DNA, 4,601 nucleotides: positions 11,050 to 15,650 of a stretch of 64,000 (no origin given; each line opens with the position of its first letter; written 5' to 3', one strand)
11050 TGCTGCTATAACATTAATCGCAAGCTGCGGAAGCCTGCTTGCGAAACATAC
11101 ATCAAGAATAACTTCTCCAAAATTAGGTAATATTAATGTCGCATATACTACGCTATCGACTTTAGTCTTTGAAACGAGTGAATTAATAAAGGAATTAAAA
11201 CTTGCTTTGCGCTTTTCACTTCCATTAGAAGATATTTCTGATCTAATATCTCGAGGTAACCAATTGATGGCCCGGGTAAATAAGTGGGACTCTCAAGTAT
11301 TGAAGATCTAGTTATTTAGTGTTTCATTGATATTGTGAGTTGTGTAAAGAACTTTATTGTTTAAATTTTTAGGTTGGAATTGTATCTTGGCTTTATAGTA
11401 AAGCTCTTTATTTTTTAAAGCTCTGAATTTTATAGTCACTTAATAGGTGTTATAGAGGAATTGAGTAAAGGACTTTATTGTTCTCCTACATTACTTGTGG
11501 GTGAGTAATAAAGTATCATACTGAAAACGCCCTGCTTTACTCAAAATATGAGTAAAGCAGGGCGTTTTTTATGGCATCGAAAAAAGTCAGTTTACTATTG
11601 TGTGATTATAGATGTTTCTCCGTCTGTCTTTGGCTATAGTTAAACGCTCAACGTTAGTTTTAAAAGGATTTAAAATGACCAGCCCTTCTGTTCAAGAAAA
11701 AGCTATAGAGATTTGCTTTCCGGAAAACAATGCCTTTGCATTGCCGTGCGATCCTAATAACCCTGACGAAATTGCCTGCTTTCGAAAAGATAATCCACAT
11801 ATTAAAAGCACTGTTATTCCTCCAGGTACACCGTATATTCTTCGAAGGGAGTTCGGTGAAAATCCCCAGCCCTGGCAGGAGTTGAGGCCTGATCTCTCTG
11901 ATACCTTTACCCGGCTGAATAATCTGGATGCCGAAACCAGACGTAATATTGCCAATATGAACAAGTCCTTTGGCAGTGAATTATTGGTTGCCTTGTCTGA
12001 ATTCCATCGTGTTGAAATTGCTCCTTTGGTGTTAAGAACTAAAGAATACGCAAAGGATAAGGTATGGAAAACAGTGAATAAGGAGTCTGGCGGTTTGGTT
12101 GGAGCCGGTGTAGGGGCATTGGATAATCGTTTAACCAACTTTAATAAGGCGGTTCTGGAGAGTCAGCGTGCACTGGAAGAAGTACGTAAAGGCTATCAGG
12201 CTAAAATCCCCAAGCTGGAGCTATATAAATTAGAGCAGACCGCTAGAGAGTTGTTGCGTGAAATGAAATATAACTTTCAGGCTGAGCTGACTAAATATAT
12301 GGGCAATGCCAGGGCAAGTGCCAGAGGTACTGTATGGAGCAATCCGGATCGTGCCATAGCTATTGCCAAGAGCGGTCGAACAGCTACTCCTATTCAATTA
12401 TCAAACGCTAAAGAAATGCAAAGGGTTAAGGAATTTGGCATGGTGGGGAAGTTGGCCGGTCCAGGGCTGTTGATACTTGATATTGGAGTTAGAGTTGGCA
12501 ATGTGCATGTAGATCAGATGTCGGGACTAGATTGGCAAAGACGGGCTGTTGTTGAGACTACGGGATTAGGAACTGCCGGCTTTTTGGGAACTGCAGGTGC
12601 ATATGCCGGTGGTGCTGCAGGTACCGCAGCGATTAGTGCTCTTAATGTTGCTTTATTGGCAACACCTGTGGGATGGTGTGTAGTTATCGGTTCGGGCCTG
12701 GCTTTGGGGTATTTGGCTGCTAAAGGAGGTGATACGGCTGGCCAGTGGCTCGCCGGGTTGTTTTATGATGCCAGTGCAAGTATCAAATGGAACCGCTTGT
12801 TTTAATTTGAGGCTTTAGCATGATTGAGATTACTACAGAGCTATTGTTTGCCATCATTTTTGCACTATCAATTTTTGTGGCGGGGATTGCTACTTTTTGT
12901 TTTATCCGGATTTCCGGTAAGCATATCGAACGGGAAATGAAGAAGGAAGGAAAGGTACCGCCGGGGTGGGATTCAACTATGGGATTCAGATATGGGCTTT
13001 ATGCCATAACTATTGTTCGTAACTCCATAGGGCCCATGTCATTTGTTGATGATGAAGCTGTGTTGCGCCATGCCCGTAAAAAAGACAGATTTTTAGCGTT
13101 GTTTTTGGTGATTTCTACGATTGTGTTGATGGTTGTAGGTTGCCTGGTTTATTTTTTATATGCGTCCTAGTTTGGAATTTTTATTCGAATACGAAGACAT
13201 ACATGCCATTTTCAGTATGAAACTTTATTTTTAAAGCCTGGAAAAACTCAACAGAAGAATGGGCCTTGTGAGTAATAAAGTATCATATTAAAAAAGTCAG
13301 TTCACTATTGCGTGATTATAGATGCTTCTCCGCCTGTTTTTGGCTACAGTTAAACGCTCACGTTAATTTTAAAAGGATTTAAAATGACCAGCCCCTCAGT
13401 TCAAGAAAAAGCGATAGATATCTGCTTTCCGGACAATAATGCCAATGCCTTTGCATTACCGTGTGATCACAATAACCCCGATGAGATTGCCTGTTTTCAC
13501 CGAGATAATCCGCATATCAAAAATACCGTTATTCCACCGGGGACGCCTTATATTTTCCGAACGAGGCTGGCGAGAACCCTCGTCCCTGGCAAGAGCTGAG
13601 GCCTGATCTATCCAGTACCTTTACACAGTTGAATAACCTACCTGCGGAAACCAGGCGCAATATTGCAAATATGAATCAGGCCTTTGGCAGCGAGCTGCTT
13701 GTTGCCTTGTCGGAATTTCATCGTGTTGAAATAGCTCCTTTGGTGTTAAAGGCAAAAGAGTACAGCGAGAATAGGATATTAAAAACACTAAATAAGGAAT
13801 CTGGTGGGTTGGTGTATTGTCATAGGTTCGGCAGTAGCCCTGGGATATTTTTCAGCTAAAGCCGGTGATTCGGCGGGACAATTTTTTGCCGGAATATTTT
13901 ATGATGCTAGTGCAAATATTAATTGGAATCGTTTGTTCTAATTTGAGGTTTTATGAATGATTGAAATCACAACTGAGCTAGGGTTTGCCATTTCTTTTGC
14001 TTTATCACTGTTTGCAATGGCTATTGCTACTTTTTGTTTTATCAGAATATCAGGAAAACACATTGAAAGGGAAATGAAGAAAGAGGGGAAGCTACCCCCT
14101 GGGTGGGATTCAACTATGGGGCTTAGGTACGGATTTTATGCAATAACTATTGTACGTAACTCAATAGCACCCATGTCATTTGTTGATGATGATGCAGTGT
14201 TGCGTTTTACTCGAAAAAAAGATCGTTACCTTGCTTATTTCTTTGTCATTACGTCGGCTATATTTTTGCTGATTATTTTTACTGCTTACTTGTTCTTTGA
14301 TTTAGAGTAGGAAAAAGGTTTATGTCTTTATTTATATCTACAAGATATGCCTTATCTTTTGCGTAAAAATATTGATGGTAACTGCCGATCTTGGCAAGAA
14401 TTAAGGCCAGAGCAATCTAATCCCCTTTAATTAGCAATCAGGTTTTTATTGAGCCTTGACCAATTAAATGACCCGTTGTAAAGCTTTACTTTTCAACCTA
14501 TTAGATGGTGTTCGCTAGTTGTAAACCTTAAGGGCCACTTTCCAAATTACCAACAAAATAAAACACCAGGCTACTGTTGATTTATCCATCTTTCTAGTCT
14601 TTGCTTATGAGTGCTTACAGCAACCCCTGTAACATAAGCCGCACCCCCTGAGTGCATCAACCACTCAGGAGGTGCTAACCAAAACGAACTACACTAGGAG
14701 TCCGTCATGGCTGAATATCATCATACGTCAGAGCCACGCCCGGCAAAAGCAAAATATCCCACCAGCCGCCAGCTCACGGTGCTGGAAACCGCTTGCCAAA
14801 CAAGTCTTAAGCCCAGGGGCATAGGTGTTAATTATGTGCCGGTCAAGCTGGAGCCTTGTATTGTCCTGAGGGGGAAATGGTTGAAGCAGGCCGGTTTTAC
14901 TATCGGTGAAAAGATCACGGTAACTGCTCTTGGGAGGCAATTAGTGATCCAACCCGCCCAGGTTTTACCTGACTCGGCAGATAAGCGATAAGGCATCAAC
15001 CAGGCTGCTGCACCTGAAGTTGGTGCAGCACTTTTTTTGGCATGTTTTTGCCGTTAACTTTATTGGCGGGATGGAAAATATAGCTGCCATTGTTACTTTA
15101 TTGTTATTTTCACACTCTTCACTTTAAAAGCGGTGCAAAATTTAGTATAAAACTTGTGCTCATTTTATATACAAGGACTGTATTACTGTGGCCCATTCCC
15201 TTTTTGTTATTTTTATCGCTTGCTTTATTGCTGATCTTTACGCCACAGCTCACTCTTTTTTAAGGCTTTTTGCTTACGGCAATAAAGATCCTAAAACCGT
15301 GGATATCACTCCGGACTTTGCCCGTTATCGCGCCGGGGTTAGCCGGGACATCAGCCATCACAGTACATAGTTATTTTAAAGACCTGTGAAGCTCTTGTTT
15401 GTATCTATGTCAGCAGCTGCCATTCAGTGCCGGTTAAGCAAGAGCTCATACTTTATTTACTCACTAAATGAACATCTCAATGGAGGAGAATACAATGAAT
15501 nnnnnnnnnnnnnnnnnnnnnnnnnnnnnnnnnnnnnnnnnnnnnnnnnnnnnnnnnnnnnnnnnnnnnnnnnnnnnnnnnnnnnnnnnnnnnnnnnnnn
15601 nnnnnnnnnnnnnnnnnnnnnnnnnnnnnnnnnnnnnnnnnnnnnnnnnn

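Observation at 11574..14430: Tandemly duplicated toxin/immunity-like cassette with progressive decay of the toxin copies and retention of both immunity-like genes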

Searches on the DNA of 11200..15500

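Call 84: search_rna_families(source=window, start=11200, end=15500, threshold=evalue, max_evalue=1)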
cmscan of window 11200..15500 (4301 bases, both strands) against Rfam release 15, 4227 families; matches with E-value up to 1: 2.
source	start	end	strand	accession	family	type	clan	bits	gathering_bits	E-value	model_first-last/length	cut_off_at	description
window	11502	11670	-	RF01407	STnc560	Gene; sRNA;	-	22.6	55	0.1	1-214/214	no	STnc560 Hfq binding RNA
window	14804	14831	+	RF01345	CRISPR-DR35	Gene; CRISPR;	-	21.7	35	0.73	1-36/36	no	CRISPR RNA direct repeat element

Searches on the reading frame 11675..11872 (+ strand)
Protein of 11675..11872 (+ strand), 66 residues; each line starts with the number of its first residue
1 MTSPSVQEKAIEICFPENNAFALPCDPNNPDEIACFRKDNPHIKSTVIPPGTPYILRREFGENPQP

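Call 59: search_solved_structures(query=A4, max_evalue=10, show_alignments=2)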
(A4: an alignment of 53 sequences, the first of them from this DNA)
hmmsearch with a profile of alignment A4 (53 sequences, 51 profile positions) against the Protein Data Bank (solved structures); distinct sequences matched with E-value up to 10: 0.

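Call 60: search_protein_families(library=pfam, alignment_id=A4, max_evalue=10)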
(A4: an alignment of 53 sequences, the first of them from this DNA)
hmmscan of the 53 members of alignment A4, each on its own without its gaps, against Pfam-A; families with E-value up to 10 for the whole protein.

A. member 1, seq(66 aa): 0 families

B. families by the number of members that match (of 53 scanned): 7 families
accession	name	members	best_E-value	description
PF17782.7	DprA_WH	1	0.03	DprA winged helix domain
PF11726.14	YagK_YfjJ_C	1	0.048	YagK/YfjJ C-terminal domain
PF22155.1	Mre11_acc_DNA_cap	1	0.069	Mre11 accessory DNA binding capping domain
PF25370.1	HTH_74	1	0.099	HTH three-helical bundle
PF02197.22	RIIa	1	0.11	Regulatory subunit of type II PKA R-subunit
PF21517.3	HTH_Tnp_Tc3_2_like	1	0.12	Transposable element Tc3 transposase, HTH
PF18640.6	LepB_N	1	0.29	LepB N-terminal domain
